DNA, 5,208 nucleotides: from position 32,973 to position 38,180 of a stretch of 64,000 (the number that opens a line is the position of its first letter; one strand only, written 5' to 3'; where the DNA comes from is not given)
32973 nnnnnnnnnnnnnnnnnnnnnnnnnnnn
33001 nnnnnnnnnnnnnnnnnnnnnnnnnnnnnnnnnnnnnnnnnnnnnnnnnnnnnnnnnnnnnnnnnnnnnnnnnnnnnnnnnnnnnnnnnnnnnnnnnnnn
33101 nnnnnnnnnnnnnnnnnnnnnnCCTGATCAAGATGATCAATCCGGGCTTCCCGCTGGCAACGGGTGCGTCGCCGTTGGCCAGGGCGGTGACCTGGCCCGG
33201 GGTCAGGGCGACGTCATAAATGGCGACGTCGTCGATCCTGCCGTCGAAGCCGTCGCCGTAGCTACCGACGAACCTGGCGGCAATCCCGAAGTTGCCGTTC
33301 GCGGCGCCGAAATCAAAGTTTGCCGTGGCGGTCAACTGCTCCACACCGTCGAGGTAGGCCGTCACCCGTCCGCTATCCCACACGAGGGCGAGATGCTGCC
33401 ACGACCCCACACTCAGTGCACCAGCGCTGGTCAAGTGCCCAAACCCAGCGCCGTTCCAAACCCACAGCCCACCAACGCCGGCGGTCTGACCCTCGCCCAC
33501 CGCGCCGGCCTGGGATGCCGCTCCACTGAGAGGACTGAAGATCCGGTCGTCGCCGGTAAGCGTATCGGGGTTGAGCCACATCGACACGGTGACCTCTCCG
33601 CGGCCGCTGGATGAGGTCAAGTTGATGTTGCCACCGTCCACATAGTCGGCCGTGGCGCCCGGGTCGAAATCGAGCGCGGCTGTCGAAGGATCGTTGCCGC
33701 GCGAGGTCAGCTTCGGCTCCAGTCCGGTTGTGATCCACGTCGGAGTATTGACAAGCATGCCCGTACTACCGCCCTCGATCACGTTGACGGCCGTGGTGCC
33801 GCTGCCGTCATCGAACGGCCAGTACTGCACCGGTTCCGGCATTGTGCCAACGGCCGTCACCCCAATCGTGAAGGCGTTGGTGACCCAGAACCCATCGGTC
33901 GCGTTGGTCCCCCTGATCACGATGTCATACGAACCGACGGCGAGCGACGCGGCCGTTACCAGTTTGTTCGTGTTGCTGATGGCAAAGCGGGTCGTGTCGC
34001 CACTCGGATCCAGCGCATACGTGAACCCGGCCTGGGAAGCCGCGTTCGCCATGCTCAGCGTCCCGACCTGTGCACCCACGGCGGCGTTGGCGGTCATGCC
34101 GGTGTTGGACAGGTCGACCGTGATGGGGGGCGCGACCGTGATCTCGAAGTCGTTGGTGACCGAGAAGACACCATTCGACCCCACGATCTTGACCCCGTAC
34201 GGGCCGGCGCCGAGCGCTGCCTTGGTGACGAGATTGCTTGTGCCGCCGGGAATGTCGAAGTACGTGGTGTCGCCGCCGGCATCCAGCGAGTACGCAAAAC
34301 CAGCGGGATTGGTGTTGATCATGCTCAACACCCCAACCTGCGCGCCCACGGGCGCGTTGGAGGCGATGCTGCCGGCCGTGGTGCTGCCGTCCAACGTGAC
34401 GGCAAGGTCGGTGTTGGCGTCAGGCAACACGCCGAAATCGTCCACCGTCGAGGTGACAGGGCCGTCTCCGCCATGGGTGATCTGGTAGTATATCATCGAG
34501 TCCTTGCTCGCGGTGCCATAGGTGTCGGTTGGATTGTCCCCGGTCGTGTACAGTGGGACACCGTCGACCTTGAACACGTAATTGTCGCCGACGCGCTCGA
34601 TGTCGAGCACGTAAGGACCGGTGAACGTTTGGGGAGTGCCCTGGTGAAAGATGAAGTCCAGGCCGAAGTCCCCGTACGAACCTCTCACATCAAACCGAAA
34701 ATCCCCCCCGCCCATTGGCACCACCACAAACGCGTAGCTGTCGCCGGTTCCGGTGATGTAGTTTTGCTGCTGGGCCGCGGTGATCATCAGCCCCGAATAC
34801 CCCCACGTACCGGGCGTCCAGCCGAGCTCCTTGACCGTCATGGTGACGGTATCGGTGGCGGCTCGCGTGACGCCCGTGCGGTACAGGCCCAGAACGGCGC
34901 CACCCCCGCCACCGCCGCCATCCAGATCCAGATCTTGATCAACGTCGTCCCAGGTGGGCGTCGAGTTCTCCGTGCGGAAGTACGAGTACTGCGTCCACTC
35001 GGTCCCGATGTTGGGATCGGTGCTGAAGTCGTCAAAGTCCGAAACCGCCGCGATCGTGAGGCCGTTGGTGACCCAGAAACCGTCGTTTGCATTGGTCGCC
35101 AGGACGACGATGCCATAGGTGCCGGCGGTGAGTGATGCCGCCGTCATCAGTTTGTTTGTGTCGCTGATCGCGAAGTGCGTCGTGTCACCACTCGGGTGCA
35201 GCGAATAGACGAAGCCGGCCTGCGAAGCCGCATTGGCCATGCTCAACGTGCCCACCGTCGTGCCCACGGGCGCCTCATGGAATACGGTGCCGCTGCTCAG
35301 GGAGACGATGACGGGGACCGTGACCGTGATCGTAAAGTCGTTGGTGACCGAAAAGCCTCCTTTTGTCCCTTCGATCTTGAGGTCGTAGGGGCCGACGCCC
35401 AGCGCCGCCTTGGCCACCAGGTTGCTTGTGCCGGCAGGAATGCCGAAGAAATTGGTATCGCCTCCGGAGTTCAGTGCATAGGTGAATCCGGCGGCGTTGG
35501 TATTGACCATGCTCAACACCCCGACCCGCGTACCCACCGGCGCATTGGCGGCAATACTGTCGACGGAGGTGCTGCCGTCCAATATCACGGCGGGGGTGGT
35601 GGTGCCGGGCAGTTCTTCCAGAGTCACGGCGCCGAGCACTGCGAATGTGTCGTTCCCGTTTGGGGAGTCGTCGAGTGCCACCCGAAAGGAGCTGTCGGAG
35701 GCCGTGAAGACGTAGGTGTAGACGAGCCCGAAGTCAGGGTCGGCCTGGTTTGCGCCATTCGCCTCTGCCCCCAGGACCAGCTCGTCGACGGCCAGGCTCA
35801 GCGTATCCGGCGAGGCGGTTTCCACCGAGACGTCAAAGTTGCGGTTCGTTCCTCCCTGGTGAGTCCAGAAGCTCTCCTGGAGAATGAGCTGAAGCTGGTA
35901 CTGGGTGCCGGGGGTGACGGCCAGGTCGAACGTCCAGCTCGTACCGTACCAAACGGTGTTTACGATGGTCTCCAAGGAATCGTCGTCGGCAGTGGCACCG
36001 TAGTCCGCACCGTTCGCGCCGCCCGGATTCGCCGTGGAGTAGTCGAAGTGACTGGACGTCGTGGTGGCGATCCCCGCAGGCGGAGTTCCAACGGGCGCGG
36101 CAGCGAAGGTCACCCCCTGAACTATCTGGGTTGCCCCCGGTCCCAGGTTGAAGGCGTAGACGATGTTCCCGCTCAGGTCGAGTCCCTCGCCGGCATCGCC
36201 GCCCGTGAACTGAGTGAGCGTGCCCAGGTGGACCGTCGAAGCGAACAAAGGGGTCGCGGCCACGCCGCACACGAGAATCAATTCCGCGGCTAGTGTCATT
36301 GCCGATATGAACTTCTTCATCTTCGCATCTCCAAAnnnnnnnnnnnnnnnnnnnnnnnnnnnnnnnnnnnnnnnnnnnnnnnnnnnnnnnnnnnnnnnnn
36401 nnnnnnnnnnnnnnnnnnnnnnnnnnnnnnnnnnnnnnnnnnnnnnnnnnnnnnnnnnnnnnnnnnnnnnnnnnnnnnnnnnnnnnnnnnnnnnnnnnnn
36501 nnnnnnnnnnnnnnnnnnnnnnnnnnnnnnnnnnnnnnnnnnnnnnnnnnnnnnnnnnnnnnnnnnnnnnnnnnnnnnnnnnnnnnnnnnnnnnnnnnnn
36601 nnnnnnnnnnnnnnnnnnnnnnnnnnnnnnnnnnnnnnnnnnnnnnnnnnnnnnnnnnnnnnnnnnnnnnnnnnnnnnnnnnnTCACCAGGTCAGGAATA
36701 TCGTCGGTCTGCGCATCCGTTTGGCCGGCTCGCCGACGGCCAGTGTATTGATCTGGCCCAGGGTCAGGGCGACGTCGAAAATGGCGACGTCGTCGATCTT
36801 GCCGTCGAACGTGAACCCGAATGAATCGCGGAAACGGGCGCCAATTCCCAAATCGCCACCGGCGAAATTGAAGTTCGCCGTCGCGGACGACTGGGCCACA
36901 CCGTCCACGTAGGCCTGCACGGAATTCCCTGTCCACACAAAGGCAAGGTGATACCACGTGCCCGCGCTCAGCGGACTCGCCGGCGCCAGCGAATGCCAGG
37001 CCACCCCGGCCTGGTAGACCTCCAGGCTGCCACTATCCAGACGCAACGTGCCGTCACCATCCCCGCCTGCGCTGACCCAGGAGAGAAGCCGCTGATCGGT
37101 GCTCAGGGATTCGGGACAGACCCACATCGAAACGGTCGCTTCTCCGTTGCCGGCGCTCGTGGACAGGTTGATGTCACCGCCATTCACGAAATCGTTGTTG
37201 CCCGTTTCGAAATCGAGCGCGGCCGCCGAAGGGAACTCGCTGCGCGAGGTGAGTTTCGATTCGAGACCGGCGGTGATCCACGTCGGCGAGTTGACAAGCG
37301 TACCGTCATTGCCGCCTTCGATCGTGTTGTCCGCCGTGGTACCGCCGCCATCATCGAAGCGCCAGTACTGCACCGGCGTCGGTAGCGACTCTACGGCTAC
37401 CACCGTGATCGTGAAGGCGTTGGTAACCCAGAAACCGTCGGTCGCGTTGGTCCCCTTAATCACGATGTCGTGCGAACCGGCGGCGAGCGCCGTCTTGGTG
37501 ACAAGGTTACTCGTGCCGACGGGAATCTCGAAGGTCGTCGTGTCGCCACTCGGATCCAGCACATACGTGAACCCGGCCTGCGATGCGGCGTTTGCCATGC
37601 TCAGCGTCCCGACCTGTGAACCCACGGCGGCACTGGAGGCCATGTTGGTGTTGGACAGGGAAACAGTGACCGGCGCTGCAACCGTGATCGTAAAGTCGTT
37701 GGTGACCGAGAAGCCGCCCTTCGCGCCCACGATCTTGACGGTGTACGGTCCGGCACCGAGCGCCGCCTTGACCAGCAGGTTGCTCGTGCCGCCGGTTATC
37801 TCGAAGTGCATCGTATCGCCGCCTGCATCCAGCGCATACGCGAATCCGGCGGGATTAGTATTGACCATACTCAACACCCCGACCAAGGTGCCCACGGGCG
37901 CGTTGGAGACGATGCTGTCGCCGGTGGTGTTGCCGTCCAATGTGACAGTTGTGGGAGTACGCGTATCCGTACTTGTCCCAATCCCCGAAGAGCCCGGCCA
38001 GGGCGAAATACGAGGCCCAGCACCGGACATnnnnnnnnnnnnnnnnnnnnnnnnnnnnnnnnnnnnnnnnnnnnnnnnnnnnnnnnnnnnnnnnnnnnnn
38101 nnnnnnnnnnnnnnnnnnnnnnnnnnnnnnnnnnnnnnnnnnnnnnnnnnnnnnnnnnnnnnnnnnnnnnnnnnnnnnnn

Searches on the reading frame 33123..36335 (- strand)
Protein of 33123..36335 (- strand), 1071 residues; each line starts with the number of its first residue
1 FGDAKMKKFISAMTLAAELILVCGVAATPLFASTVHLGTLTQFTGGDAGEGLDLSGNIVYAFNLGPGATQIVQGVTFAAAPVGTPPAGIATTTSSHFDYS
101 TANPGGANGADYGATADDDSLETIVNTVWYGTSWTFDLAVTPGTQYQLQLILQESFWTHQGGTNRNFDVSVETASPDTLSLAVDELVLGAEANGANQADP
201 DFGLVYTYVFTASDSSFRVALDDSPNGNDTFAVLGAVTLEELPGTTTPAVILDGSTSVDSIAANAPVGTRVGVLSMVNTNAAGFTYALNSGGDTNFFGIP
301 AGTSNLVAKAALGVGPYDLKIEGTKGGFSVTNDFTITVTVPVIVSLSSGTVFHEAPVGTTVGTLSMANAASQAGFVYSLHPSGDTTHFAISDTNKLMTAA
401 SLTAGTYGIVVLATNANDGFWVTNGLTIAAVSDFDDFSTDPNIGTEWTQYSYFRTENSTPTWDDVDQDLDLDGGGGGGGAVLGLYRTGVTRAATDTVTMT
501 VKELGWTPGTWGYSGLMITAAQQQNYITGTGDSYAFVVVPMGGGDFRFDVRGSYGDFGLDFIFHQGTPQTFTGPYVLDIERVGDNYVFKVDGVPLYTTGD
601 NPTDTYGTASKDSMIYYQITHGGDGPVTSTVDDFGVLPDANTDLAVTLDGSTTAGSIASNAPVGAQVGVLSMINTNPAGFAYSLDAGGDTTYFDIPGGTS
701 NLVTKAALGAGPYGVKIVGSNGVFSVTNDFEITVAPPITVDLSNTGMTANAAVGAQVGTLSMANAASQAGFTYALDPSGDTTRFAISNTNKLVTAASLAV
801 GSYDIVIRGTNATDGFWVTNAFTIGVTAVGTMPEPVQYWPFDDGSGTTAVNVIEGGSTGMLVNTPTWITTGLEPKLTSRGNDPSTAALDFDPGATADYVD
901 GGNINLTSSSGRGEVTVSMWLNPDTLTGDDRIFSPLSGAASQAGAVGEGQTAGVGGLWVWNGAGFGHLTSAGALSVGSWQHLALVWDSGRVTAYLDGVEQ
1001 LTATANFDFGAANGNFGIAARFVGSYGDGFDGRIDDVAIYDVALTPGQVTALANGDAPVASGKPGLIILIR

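Call 22: search_protein_families(library=pfam, proteins=[window:33123-36335:-], max_evalue=0.0001)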
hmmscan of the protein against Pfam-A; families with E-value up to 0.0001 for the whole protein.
window:33123-36335:- (1071 aa): 1 family
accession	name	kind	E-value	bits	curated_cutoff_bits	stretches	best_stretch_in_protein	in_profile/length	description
PF13385.13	Laminin_G_3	-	2.5e-22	80.1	27.6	1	897-1049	5-150/151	Concanavalin A-like lectin/glucanases superfamily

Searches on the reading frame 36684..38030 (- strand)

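Call 72: search_protein_families(library=pfam, proteins=[window:36684-38030:-], max_evalue=0.001)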
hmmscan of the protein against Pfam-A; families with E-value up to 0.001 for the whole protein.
window:36684-38030:- (448 aa): 1 family
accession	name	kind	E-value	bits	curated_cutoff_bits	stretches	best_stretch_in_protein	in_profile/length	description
PF13385.13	Laminin_G_3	-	7e-23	81.9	27.6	1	293-427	14-150/151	Concanavalin A-like lectin/glucanases superfamily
